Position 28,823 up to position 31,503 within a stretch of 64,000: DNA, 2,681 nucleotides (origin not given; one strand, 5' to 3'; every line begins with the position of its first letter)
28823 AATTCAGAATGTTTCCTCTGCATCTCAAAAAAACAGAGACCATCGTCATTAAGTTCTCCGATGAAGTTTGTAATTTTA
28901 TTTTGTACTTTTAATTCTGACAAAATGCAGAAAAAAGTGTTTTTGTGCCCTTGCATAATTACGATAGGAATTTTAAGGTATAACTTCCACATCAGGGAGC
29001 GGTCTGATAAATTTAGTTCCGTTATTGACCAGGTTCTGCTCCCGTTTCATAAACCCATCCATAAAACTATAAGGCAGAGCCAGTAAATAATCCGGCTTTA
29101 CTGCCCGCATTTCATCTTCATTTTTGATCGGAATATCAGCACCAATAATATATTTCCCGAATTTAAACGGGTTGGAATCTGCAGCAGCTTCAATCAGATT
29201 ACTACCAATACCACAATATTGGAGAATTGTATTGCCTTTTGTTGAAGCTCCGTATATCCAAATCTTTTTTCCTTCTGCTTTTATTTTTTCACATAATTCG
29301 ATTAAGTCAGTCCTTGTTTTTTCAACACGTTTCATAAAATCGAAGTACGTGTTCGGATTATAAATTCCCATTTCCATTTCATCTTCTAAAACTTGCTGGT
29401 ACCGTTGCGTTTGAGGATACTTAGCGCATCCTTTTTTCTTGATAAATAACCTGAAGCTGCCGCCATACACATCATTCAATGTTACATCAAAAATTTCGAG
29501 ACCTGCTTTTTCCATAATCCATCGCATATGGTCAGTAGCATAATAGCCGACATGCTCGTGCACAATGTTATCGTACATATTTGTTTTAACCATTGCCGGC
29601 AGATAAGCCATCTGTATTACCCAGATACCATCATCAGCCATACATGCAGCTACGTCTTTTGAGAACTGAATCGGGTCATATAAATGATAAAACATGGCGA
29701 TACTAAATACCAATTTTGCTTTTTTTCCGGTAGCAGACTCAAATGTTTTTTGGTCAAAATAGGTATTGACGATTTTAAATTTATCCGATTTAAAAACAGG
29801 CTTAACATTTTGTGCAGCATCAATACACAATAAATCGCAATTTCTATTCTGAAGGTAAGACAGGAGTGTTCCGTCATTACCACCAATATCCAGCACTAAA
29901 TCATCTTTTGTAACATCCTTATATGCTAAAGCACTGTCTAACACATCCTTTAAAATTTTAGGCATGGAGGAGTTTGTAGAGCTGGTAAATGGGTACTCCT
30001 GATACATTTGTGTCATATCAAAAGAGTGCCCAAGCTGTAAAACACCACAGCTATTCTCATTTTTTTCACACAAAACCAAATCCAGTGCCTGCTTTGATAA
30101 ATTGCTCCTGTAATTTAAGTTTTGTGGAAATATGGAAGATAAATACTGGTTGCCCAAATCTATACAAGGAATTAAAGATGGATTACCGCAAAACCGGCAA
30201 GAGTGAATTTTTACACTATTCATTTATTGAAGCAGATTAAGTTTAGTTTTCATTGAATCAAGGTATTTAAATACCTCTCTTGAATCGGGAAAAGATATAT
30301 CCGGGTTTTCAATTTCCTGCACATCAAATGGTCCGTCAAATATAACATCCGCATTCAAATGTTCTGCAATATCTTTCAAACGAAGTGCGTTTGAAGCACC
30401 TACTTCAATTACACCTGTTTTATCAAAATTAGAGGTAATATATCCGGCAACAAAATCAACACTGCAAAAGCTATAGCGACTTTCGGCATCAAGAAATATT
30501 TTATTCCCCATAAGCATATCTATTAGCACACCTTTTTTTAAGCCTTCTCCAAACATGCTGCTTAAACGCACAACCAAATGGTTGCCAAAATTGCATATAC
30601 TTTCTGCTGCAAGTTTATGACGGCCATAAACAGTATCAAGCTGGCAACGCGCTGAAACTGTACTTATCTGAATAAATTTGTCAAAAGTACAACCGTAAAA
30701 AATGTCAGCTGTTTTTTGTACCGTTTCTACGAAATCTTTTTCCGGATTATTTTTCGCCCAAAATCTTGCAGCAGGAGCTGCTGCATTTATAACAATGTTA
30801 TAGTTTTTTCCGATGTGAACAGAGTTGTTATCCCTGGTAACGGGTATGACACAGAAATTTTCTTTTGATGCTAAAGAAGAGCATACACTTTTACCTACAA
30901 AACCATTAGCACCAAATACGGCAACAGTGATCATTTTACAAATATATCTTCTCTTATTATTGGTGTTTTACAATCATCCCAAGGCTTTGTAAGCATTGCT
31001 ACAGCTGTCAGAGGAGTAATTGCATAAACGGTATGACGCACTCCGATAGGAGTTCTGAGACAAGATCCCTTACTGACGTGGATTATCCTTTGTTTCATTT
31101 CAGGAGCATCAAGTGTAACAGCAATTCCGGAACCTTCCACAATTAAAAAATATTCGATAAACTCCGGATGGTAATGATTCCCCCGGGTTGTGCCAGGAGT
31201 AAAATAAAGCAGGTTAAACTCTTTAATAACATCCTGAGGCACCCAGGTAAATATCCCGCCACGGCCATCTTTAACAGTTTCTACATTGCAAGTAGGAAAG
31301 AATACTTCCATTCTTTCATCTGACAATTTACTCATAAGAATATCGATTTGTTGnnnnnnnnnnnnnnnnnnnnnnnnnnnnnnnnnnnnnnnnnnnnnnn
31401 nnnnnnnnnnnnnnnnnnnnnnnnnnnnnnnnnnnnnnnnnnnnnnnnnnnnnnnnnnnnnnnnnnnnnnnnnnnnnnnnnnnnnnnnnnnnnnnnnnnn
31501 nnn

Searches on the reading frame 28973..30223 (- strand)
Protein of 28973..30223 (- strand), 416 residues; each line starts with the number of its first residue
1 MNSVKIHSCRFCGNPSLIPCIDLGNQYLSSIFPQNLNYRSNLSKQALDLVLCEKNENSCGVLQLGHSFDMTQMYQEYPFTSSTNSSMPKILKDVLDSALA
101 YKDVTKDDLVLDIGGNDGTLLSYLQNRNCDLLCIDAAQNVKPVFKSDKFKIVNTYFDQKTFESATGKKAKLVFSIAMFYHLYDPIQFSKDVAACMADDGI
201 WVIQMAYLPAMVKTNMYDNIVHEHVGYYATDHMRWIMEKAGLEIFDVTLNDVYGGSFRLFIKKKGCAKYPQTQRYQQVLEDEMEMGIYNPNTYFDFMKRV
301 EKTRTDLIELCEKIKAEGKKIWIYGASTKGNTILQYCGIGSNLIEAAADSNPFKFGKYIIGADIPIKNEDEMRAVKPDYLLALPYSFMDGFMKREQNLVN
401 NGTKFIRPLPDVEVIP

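Call 9: search_protein_families(library=pfam, proteins=[window:28973-30223:-], max_evalue=0.001)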
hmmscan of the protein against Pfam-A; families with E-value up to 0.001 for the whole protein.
window:28973-30223:- (416 aa): 5 families
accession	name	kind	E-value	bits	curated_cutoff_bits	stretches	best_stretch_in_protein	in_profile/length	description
PF08484.17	Methyltransf_14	-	7.1e-47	159.6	23.5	1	252-410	2-160/160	C-methyltransferase C-terminal domain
PF13489.12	Methyltransf_23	-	8.2e-15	55.3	27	1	91-244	9-161/164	Methyltransferase domain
PF08421.16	Methyltransf_13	-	7.8e-10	39.2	31.3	1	9-74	1-62/62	Putative zinc binding domain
PF08242.18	Methyltransf_12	-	0.0002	22.5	30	1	111-200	1-97/98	Methyltransferase domain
PF08241.18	Methyltransf_11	-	0.00066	20.7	21.2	0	111-202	1-94/95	Methyltransferase domain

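Call 18: search_protein_families(library=ncbifam, proteins=[window:28973-30223:-], max_evalue=0.0001)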
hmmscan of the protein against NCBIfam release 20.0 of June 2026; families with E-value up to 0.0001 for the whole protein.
window:28973-30223:- (416 aa): 0 families

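Call 63: search_solved_structures(query=window:28976-30223:-, max_evalue=0.001)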
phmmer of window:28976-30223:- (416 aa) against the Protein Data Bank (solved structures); distinct sequences matched with E-value up to 0.001: 10.
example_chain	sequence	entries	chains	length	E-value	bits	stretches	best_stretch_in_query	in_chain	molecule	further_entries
4rv9_A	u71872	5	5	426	8.3e-50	172.9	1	6-416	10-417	D-mycarose 3-C-methyltransferase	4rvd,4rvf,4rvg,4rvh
5t64_A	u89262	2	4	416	4.6e-40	140.9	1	8-414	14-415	Sugar 3-C-methyl transferase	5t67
3ndi_A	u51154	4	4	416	5.2e-39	137.4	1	8-414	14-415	Methyltransferase | TcaB9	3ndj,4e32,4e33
4e2x_A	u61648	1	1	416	5.3e-39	137.4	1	8-414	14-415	TcaB9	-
5t6b_A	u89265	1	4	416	1.1e-38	136.3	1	8-414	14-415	Sugar 3-C-methyl transferase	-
4e2y_A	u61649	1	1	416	1.4e-38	136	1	8-414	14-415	TcaB9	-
4e31_A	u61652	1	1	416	1.7e-38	135.7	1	8-414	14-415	TcaB9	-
4e2w_A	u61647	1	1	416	4.3e-38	134.4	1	8-414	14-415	TcaB9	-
4e2z_A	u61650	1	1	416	4.9e-38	134.2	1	8-414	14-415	TcaB9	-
4e30_A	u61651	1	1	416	1.1e-37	133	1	8-414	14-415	TcaB9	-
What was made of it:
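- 28973..30223 (-): Upstream operon partner: sugar 3-C-methyltransferase (Methyltransf_13/23/14). Best PDB hits are MtmC 4RV9, KijD1 5T64 and TcaB9 3NDI. calls 9, 63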

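Call 97: find_related_loci(query=A5, collection=metagenome_contigs, flank=6000)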
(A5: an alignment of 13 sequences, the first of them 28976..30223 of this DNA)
Query A5 (416 aa) in metagenome_contigs; peptide patterns used: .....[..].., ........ (x = any residue, [..] = any of these).
600 stretches matched a pattern (row limit reached: there are more); 578 encode a relative of the query (tblastn E <= 1e-3); the best 80 are kept; 80 distinct loci.
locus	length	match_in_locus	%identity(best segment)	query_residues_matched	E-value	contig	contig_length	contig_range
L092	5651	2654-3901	71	1-416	0e+0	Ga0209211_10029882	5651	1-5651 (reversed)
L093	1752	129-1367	63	6-416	0e+0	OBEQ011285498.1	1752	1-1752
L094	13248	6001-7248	63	1-415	0e+0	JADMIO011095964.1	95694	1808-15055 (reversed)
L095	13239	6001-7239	61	1-411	0e+0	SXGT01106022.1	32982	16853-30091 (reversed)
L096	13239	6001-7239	61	5-416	3e-174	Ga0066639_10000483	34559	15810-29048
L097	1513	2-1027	65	74-415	8e-173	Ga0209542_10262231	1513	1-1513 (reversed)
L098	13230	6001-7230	42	8-415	4e-103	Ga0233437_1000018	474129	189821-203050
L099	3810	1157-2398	41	3-415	6e-104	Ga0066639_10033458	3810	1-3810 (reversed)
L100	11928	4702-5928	38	6-415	1e-100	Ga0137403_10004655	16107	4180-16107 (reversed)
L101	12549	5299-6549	40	1-415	1e-99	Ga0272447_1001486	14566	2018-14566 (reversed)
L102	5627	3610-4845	41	1-415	2e-99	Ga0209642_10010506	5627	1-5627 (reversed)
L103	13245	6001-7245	40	1-415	2e-99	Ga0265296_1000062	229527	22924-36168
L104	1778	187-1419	41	4-415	4e-105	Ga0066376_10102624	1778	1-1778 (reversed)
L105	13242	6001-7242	39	5-415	1e-98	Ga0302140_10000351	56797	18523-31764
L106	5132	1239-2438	43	1-412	8e-99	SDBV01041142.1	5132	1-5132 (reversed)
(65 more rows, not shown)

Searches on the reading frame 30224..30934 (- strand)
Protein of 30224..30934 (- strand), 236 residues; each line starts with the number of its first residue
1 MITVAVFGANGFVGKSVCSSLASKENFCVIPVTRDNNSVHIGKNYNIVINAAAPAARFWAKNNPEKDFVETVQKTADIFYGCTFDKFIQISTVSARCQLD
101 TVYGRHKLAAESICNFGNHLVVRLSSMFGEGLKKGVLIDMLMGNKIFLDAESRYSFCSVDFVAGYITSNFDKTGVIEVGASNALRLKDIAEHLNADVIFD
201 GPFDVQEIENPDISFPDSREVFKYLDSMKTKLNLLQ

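Call 9: search_protein_families(library=pfam, proteins=[window:30224-30934:-], max_evalue=0.001)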
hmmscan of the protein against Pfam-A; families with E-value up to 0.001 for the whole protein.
window:30224-30934:- (236 aa): 2 families
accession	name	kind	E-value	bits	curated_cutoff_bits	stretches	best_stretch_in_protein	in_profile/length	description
PF01370.27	Epimerase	-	5.1e-07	29.8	20.9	0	5-41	2-37/240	NAD dependent epimerase/dehydratase family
PF04321.23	RmlD_sub_bind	-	0.00013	21.6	27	0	101-140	123-163/287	RmlD substrate binding domain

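Call 18: search_protein_families(library=ncbifam, proteins=[window:30224-30934:-], max_evalue=0.0001)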
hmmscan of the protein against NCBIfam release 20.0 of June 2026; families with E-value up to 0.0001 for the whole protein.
window:30224-30934:- (236 aa): 0 families

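Call 66: search_solved_structures(query=window:30227-30934:-, max_evalue=1)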
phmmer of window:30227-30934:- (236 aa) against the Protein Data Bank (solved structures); distinct sequences matched with E-value up to 1: 28.
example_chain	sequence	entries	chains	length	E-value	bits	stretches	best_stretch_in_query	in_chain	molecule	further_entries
5xtb_J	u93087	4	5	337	0.00015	24.7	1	34-130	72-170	NADH dehydrogenase [ubiquinone] 1 alpha subcomplex subunit 9, mitochondrial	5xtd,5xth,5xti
9ti4_J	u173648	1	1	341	0.00016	24.7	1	34-130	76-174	NADH dehydrogenase [ubiquinone] 1 alpha subcomplex subunit 9, mitochondrial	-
9cwt_J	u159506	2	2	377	0.00021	24.3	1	34-130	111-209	NADH dehydrogenase [ubiquinone] 1 alpha subcomplex subunit 9, mitochondrial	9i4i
5lnk_d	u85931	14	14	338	0.02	17.8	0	34-129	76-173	Mitochondrial complex I, 39 kDa subunit | NADH:ubiquinone oxidoreductase subunit A9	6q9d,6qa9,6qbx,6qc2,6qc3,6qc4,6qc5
7zdh_d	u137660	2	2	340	0.021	17.8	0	34-129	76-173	NADH:ubiquinone oxidoreductase subunit A9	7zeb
6zk9_d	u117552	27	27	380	0.029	17.3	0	34-129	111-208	NADH:ubiquinone oxidoreductase subunit A9 | NADH dehydrogenase [ubiquinone] 1 alpha subcomplex subunit 9, mitochondrial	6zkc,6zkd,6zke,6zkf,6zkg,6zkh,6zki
8b9z_P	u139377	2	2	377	0.039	16.9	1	3-39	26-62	NADH dehydrogenase (Ubiquinone) 39 kDa subunit, isoform A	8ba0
9w2u_P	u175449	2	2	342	0.11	15.4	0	34-129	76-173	NADH dehydrogenase [ubiquinone] 1 alpha subcomplex subunit 9, mitochondrial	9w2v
7dgq_R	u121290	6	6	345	0.11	15.4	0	34-129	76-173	NADH dehydrogenase [ubiquinone] 1 alpha subcomplex subunit 9, mitochondrial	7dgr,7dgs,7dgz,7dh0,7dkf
7arc_P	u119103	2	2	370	0.12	15.2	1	3-40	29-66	39 kDa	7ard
9f5x_P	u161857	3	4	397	0.14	15.1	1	2-42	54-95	Putative NADH:ubiquinone oxidoreductase 39 kDa subunit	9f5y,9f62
8esw_A9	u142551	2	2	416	0.14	15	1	3-39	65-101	NADH dehydrogenase (Ubiquinone) 39 kDa subunit, isoform A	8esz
7qsd_P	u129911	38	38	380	0.15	15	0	34-129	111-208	NADH dehydrogenase [ubiquinone] 1 alpha subcomplex subunit 9, mitochondrial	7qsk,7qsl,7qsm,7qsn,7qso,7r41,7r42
7zm7_E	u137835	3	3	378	0.31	13.9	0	69-156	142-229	NADH dehydrogenase (Ubiquinone)-like protein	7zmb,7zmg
8iuf_A9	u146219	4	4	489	0.39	13.6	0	3-40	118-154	NDUFA9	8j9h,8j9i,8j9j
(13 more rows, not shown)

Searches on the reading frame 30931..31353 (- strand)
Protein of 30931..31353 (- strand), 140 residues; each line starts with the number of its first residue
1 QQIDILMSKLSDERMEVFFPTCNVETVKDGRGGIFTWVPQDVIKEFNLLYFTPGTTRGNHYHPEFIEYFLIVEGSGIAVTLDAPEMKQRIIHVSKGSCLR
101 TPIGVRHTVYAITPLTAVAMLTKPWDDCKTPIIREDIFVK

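Call 18: search_protein_families(library=ncbifam, proteins=[window:30931-31353:-], max_evalue=0.0001)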
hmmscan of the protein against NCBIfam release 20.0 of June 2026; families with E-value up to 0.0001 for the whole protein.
window:30931-31353:- (140 aa): 0 families

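Call 65: search_solved_structures(query=window:30934-31335:-, max_evalue=1)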
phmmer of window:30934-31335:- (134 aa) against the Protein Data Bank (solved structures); distinct sequences matched with E-value up to 1: 17.
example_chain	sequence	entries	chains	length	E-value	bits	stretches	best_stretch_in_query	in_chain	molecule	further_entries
2vqa_A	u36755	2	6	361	1.3e-09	41.1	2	45-115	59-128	SLL1358 PROTEIN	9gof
4yrd_A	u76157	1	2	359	0.0019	21.1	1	25-106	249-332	Capsular polysaccharide synthesis enzyme Cap5F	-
2zkl_A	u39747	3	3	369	0.002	21.1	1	25-106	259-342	Capsular polysaccharide synthesis enzyme Cap5F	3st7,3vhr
6ufi_A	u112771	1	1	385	0.0034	20.3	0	44-107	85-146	Cupin domain-containing protein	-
4met_A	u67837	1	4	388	0.0093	18.9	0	44-107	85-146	Oxalate decarboxylase OxdC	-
6tzp_A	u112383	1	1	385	0.013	18.5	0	44-107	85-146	Oxalate decarboxylase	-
3s0m_A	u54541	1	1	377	0.016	18.1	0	44-107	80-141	Oxalate decarboxylase oxdC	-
2uya_A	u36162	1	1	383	0.017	18.1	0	44-107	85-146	OXALATE DECARBOXYLASE OXDC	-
2v09_A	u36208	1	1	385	0.017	18.1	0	44-107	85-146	OXALATE DECARBOXYLASE OXDC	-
5vg3_A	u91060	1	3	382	0.017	18.1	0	44-107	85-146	Oxalate decarboxylase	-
2uyb_A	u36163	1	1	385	0.017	18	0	44-107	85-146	OXALATE DECARBOXYLASE OXDC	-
1j58_A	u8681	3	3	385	0.017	18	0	44-107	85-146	YVRK PROTEIN | OXALATE DECARBOXYLASE OXDC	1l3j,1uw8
2uy9_A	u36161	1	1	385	0.017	18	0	44-107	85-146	OXALATE DECARBOXYLASE OXDC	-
5hi0_A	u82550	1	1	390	0.018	18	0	44-107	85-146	Oxalate decarboxylase OxdC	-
6l9i_A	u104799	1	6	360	0.053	16.5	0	45-107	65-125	Oxalate decarboxylase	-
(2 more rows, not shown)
